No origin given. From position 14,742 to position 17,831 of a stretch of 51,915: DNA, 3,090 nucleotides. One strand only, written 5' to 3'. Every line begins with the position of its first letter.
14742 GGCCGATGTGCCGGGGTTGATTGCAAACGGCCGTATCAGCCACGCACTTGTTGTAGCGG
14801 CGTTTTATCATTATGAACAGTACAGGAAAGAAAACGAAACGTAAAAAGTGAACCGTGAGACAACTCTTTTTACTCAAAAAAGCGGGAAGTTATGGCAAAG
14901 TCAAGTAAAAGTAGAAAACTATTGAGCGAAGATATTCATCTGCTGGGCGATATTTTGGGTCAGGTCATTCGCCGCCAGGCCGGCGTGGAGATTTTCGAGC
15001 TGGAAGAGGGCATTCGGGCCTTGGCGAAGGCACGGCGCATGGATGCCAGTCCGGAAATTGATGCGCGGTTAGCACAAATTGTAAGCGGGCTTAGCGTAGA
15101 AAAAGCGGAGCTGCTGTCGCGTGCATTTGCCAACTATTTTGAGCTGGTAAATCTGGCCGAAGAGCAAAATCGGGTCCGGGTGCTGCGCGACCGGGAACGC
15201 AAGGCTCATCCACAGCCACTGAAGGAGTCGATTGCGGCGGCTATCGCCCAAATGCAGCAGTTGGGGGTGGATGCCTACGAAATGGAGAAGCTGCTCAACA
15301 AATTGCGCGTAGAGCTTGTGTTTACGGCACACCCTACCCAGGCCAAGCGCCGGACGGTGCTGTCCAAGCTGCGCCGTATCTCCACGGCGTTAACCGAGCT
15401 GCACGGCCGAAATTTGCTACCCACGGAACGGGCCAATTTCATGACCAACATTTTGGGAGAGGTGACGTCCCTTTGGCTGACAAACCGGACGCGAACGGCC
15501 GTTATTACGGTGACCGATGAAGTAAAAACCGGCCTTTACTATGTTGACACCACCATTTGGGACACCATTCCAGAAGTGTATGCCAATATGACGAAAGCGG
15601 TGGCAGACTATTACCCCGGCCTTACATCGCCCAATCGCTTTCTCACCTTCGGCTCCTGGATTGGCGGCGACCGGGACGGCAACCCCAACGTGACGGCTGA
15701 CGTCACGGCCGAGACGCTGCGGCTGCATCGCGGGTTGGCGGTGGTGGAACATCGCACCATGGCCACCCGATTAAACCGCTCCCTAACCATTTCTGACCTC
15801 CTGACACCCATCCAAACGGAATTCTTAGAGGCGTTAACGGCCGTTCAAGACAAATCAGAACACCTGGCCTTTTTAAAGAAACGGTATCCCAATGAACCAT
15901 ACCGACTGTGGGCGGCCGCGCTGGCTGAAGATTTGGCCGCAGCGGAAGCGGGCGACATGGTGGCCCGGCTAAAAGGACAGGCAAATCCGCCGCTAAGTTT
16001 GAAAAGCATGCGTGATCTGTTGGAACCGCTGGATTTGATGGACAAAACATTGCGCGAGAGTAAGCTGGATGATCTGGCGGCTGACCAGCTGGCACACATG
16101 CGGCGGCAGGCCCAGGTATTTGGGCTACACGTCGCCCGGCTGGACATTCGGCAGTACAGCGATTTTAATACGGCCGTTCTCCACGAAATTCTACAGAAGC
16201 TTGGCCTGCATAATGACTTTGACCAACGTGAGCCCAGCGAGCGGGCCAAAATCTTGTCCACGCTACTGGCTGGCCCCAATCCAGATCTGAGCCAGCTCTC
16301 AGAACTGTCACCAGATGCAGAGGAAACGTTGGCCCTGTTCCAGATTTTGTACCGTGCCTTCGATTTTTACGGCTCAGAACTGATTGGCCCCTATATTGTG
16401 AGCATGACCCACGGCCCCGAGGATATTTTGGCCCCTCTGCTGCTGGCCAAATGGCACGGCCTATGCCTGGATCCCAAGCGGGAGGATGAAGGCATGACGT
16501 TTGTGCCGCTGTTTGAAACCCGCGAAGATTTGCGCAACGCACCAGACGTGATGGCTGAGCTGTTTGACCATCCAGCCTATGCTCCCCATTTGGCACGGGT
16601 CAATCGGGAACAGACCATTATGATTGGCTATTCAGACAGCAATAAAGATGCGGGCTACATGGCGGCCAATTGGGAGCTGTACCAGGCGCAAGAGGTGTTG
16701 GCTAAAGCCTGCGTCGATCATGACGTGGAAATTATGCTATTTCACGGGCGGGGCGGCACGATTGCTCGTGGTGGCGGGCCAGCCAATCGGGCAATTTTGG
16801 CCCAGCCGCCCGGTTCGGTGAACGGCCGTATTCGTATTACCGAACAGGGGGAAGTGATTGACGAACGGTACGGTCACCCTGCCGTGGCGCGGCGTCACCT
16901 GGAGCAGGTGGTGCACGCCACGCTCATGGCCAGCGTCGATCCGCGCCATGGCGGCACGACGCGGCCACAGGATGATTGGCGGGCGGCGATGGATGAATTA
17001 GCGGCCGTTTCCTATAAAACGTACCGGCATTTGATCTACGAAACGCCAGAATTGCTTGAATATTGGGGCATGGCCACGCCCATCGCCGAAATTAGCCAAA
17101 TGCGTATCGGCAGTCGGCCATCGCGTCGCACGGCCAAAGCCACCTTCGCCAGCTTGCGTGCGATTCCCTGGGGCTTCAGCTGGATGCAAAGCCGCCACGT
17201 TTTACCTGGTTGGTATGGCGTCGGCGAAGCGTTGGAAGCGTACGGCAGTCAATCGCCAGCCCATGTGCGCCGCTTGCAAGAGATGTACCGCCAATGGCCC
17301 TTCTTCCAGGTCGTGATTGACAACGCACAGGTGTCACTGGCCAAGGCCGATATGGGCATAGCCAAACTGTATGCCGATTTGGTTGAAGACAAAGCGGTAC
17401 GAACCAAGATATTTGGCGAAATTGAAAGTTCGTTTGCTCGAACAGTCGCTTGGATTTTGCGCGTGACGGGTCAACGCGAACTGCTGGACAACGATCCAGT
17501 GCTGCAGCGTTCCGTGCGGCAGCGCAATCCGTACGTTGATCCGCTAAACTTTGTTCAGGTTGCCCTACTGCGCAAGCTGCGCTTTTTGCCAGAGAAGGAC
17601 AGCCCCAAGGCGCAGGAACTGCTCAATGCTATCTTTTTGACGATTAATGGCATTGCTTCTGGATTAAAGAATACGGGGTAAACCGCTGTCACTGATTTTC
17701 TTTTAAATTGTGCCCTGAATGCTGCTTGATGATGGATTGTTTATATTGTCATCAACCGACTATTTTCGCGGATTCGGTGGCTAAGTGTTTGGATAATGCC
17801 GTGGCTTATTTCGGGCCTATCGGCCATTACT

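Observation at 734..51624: HIP1-like highly iterated palindrome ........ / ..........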

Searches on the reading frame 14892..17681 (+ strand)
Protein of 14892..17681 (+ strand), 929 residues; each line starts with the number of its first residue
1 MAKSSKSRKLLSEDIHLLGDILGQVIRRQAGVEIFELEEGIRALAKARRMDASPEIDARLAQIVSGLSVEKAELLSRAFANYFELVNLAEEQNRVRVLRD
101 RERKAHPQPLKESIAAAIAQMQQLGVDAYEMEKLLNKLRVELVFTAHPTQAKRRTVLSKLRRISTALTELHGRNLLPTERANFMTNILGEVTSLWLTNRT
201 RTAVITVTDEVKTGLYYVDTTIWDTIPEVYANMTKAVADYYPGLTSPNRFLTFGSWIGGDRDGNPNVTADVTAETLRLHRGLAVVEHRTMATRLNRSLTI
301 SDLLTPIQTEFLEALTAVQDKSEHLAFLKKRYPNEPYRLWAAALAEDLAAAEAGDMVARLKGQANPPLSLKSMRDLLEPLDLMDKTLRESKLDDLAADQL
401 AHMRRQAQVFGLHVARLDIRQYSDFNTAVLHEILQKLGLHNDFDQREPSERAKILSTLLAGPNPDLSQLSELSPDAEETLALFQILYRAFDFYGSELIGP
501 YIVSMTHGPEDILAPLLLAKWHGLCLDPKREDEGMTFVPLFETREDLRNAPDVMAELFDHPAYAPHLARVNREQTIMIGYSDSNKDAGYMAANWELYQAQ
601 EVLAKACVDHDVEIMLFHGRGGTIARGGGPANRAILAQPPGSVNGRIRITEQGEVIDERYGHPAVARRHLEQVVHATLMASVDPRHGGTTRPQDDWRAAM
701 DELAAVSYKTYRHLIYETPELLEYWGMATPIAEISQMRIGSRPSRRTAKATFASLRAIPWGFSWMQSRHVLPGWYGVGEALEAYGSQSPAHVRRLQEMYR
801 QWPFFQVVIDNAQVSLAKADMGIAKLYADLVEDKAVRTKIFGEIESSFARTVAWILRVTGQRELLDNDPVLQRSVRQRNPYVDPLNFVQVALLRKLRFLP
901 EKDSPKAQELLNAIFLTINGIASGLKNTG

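Call 5: search_protein_families(library=ncbifam, proteins=[window:14892-17681:+], max_evalue=1e-10)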
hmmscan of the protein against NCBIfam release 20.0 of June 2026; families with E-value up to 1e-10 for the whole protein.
window:14892-17681:+ (929 aa): 1 family
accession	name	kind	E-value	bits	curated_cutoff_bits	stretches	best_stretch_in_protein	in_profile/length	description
NF000584.1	PRK00009.1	equivalog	1.3e-285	950.1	815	1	11-929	1-898/898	phosphoenolpyruvate carboxylase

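Call 6: find_related_loci(query=window:14892-17681:+, collection=genome_contigs, flank=10000)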
Query window:14892-17681:+ (929 aa) in genome_contigs; peptide patterns used: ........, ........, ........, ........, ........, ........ (x = any residue, [..] = any of these).
161 stretches matched a pattern; 146 encode a relative of the query (tblastn E <= 1e-3); the best 80 are kept; 80 distinct loci.
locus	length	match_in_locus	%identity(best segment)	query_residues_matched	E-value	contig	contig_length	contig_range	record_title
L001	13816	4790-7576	90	1-929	0e+0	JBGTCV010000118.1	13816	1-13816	MAG: Candidatus Promineifilaceae bacterium isolate JTS-RE128 k141_8171356, whole genome shotgun sequence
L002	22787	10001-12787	87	1-929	0e+0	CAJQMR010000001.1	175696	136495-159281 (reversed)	MAG: uncultured Anaerolineae bacterium isolate 10_20180412_Bin_Bin_103_1 genome assembly, contig: c_000005851410, whole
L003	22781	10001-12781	88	1-929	0e+0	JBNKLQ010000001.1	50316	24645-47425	MAG: Candidatus Promineifilaceae bacterium isolate H1H2.bin.11.strict NODE_1_length_50316_cov_4.726607, whole genome sho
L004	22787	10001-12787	87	1-929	0e+0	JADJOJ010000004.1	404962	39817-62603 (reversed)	MAG: Candidatus Leptofilum gracile isolate Fred_BAT3C.445 tig00004866-10-4058110, whole genome shotgun sequence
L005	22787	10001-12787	88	1-929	0e+0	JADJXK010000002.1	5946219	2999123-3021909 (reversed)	MAG: Candidatus Leptofilum proximum isolate Kalu_MAXAC.106v2 tig00100734-10-59431720, whole genome shotgun sequence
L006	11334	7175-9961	87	1-929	0e+0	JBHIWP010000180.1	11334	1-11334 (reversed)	MAG: Candidatus Promineifilaceae bacterium isolate MAG27 WDNA05_bin.10.orig_180, whole genome shotgun sequence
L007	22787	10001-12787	87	1-929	0e+0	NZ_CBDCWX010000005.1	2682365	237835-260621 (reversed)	MAG: Candidatus Leptofilum sp. isolate 7b64b919-6ea5-499b-8485-25358eaaa058 contig_5, whole genome shotgun sequence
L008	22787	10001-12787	87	1-929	0e+0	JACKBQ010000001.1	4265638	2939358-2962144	MAG: Ardenticatenaceae bacterium isolate HK-STAS-CHLO-25 HK-STAS-CHLO-25_1, whole genome shotgun sequence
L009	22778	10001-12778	77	3-929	0e+0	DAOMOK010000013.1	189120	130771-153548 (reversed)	MAG TPA_asm: Chloroflexota bacterium isolate AMR_MDS_5888 NODE_33_length_189120_cov_24.989379, whole genome shotgun sequ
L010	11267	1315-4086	77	5-929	0e+0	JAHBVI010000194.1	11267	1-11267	MAG: Anaerolineae bacterium isolate ACE_CHL11 CHL11_194, whole genome shotgun sequence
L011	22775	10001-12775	76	4-929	0e+0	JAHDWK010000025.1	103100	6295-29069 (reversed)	MAG: Anaerolineae bacterium isolate CHL1 NODE_621_length_103100_cov_207.309379, whole genome shotgun sequence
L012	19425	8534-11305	76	4-928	0e+0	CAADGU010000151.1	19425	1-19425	uncultured Chloroflexi bacterium isolate CFX4.fa.gz genome assembly, contig: k127_1135012, whole genome shotgun sequence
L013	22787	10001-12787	86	1-929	0e+0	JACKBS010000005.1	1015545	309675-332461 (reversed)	MAG: Ardenticatenaceae bacterium isolate HK-STAS-CHLO-27 HK-STAS-CHLO-27_5, whole genome shotgun sequence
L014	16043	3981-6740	76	9-929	0e+0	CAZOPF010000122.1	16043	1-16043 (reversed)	MAG TPA_asm: uncultured Ardenticatenaceae bacterium isolate binchicken_co274_488 genome assembly, contig: NODE_9200_leng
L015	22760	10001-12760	77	9-929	0e+0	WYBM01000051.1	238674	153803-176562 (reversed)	MAG: Ardenticatenaceae bacterium isolate CFX1 k127_414591, whole genome shotgun sequence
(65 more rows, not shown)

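Call 38: find_encoding_contigs(protein=window:14892-17681:+, flank=10000, max_places=10)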
Protein window:14892-17681:+ (929 aa): no gene with exactly this product is on record in the collection.

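Call 39: find_related_loci(query=window:14892-17681:+, collection=metagenome_contigs, flank=10000)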
Query window:14892-17681:+ (929 aa) in metagenome_contigs; peptide patterns used: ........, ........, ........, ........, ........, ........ (x = any residue, [..] = any of these).
148 stretches matched a pattern; 85 encode a relative of the query (tblastn E <= 1e-3); the best 80 are kept; 80 distinct loci.
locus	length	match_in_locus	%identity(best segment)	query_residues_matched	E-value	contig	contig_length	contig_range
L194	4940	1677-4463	87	1-929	0e+0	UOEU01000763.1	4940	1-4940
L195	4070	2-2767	86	7-928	0e+0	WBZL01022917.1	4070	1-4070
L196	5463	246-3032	86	1-929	0e+0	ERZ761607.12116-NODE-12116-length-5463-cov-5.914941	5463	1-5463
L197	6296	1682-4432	69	8-929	0e+0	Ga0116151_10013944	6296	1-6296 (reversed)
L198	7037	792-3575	69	1-929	0e+0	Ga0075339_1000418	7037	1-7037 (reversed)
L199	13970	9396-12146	69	8-929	0e+0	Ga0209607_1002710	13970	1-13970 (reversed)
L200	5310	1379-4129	66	11-929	0e+0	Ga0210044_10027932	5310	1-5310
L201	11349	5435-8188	68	11-929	0e+0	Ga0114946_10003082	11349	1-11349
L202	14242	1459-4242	65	1-929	0e+0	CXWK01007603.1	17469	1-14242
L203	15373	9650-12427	65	1-929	0e+0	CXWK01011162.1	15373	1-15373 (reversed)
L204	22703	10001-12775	63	4-929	0e+0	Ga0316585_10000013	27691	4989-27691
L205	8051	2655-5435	64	1-929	0e+0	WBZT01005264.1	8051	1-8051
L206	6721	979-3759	65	1-929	0e+0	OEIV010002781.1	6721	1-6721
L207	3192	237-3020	65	1-929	0e+0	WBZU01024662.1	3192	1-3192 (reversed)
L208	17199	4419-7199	64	1-929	0e+0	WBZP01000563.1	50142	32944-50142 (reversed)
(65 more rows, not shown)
